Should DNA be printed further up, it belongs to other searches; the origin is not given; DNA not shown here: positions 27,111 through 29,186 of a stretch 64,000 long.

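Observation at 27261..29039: In-frame FtsA-ribulose-phosphate-3-epimerase fusion ORF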

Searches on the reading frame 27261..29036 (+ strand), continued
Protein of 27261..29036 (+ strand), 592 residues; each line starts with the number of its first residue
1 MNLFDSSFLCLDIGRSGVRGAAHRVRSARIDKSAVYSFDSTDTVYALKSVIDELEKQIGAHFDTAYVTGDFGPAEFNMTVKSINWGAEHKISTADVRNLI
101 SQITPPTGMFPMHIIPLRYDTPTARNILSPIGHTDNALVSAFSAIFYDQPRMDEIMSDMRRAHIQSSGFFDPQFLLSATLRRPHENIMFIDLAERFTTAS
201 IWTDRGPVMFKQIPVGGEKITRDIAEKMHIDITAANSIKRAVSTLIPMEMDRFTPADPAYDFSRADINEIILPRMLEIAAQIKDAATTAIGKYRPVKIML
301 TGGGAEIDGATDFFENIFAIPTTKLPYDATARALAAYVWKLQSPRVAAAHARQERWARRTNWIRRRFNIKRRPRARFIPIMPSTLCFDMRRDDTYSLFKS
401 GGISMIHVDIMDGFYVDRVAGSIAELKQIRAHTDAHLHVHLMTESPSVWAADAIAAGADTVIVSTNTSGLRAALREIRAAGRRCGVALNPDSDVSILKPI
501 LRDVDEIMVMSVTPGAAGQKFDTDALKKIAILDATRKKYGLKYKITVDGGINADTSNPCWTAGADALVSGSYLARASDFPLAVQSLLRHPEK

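Call 7: find_related_loci(query=window:27261-29036:+, collection=genome_contigs, flank=6000)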
Query window:27261-29036:+ (592 aa) in genome_contigs; peptide patterns used: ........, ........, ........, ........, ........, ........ (x = any residue, [..] = any of these).
369 stretches matched a pattern; 293 encode a relative of the query (tblastn E <= 1e-3); the best 80 are kept; 80 distinct loci.
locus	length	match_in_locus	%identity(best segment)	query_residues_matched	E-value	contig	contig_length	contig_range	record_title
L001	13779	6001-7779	76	1-592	0e+0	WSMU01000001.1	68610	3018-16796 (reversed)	MAG: Alphaproteobacteria bacterium isolate RACS_032 NODE_72_length_68610_cov_11.809070, whole genome shotgun sequence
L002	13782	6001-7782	76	1-592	0e+0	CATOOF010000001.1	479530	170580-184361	MAG TPA_asm: uncultured Alphaproteobacteria bacterium isolate MGG27543_1680015500 genome assembly, contig: SRR6440127_2,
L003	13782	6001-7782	75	1-592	0e+0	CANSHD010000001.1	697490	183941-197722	MAG TPA_asm: uncultured Alphaproteobacteria bacterium isolate SRR15730559_bin.33_metawrap_v1.3_MAG genome assembly, cont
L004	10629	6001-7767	75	1-587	0e+0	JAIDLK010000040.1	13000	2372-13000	MAG: Alphaproteobacteria bacterium isolate SC0338_S5_7 SC0338_S5_7_contig_40, whole genome shotgun sequence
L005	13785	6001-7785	77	1-592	0e+0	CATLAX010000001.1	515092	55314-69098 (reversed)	MAG TPA_asm: uncultured Alphaproteobacteria bacterium isolate MGG05853_1680015463 genome assembly, contig: ERR3199562_4,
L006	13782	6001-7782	76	1-592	0e+0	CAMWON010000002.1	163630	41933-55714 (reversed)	MAG TPA_asm: uncultured Alphaproteobacteria bacterium isolate SRR14411251_bin.18_metawrap_v1.3_MAG genome assembly, cont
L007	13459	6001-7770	64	1-590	0e+0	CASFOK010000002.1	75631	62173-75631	uncultured proteobacterium isolate SI.B28.metabat-bins.76 genome assembly, contig: SI.B28.metabat-bins.76.fa_k141_21636,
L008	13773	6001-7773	64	1-591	0e+0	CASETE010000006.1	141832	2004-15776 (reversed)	uncultured proteobacterium isolate SI.O98.metabat-bins.90 genome assembly, contig: SI.O98.metabat-bins.90.fa_k141_146164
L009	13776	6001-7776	64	1-592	0e+0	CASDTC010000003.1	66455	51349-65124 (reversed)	uncultured proteobacterium isolate T11_L1_319319_idba_bin.126 genome assembly, contig: T11_L1_319319_idba_bin.126.fa_sca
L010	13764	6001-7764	65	1-588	0e+0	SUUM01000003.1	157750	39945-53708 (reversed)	MAG: Alphaproteobacteria bacterium isolate SIG46 NODE_437_length_157750_cov_7.310304, whole genome shotgun sequence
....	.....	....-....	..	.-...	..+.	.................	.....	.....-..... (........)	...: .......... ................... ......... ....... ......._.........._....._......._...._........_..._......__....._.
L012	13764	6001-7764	64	1-588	0e+0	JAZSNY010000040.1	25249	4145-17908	MAG: Candidatus Enterousia sp. isolate T1900044549_TS20190015.MAGScoT_cleanbin_000102 SGB_200_k141_2887229, whole genome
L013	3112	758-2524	64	1-588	0e+0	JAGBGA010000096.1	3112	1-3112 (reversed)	MAG: Alphaproteobacteria bacterium isolate RGIG9085 Water_deer_Rectum.Co__c1179242, whole genome shotgun sequence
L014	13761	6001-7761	66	1-587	0e+0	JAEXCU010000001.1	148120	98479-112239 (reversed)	MAG: Proteobacteria bacterium isolate OH_HBB_125 k127_604903, whole genome shotgun sequence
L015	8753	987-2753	65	1-589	0e+0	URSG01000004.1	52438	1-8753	uncultured Rickettsiales bacterium isolate UMGS1303 genome assembly, contig: NODE_54_length_52438_cov_4.921444, whole ge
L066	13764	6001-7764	61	1-588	0e+0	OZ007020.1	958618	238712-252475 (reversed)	MAG: uncultured Alphaproteobacteria bacterium isolate 6730_HET_VAC_contig_11916_metaflye_circ MAG genome assembly, chrom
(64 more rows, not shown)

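Call 30: predict_structure(alignment_id=A1)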
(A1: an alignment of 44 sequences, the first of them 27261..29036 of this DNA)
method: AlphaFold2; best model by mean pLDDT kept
length: 592 residues; sequences in the alignment: 44
mean_pLDDT: 89.3   pTM: 0.64
mean pLDDT of the five models: 89.3, 88.1, 88.0, 87.9, 86.8
residues with pLDDT >= 90: 386; 70-90: 178; 50-70: 17; < 50: 11
segments of 3 or more residues with pLDDT < 50: 413-419
pLDDT, mean of each block of 10 residues (from residue 1): 90 93 90 90 94 93 95 95 94 94 93 94 91 95 96 94 93 95 95 94 95 93 95 92 86 84 91 94 96 97 91 96 92 94 89 82 72 66 87 83 88 48 82 90 80 90 82 88 91 89 93 74 94 95 93 93 94 85 83 39
secondary structure, 60 per line:
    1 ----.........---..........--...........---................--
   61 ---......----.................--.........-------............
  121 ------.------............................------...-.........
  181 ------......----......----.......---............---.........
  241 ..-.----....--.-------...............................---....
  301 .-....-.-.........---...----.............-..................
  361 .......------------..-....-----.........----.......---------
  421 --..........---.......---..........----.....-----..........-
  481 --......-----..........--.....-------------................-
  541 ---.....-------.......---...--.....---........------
elements in order: E5-13 E17-26 E29-39 H43-58 E64-69 E74-90 H93-101 E109-120 E134-148 H149-161 E168-170 H172-180 E187-192 E197-202 E207-213 H217-228 H232-242 H249-252 H264-293 E297-301 H303-306 H310-318 E322-324 H329-341 H343-367 H392-400 E405-411 H423-432 E436-442 H446-455 E460-464 H470-479 E483-488 H494-503 E506-510 H524-539 E544-548 H556-562 E566-568 H571-575 H579-586

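Call 34: fold_search(model_id=the predicted structure, library=pdb)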
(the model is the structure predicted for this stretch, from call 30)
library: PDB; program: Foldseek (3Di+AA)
matches with E <= 10: 1887; with E <= 0.001: 957
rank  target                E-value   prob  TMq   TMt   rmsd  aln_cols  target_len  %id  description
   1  1e4g                  6.7e-23  1.00  0.46  0.69   4.1       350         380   16  FtsA (ATP-bound form) from Thermotoga maritima (released 2000-10-18)
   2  4a2a_A                2.2e-22  1.00  0.45  0.69   3.8       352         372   15  Thermotoga maritima FtsA:FtsZ(336-351) (released 2012-04-25)
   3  4a2a_B                5.8e-22  1.00  0.46  0.69   4.3       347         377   15  Thermotoga maritima FtsA:FtsZ(336-351) (released 2012-04-25)
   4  7q6g                  1.8e-21  1.00  0.47  0.70   5.5       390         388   17  Xenorhabdus poinarii FtsA 1-396 ADP (released 2022-09-21)
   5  7q6i_D                2.1e-21  1.00  0.47  0.73   4.6       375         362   17  Vibrio maritimus FtsA 1-396 ATP and FtsN 1-29, bent tetramers in double filament arrangement (released 2022-09-21)
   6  4a2b                  2.5e-21  1.00  0.48  0.71   4.3       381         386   15  Thermotoga maritima FtsA with ATP gamma S (released 2012-04-25)
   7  7q6i_B                4.7e-21  1.00  0.48  0.71   4.8       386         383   17  Vibrio maritimus FtsA 1-396 ATP and FtsN 1-29, bent tetramers in double filament arrangement (released 2022-09-21)
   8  3wt0_D                5.0e-21  1.00  0.45  0.67   5.2       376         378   14  Crystal Structure Analysis of Cell Division Protein (released 2015-04-29)
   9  7q6f_A                5.3e-21  1.00  0.48  0.72   4.2       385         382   17  Vibrio maritimus FtsA 1-396 ATP, double filament (released 2022-09-21)
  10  3wqt_C                7.0e-21  1.00  0.45  0.69   5.1       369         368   14  Staphylococcus aureus FtsA complexed with AMPPNP (released 2014-10-08)
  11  3wt0_C                9.3e-21  1.00  0.46  0.69   5.0       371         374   14  Crystal Structure Analysis of Cell Division Protein (released 2015-04-29)
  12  1e4f                  9.3e-21  1.00  0.44  0.66   5.2       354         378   16  FtsA (apo form) from Thermotoga maritima (released 2000-10-18)
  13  3wt0_A                1.2e-20  1.00  0.45  0.67   5.3       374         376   14  Crystal Structure Analysis of Cell Division Protein (released 2015-04-29)
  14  7q6d                  1.5e-20  1.00  0.48  0.72   4.4       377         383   18  E. coli FtsA 1-405 ATP 3 Ni (released 2022-09-21)
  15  3wqu_D                3.8e-20  1.00  0.43  0.65   7.3       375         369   14  Staphylococcus aureus FtsA complexed with ATP (released 2014-10-08)
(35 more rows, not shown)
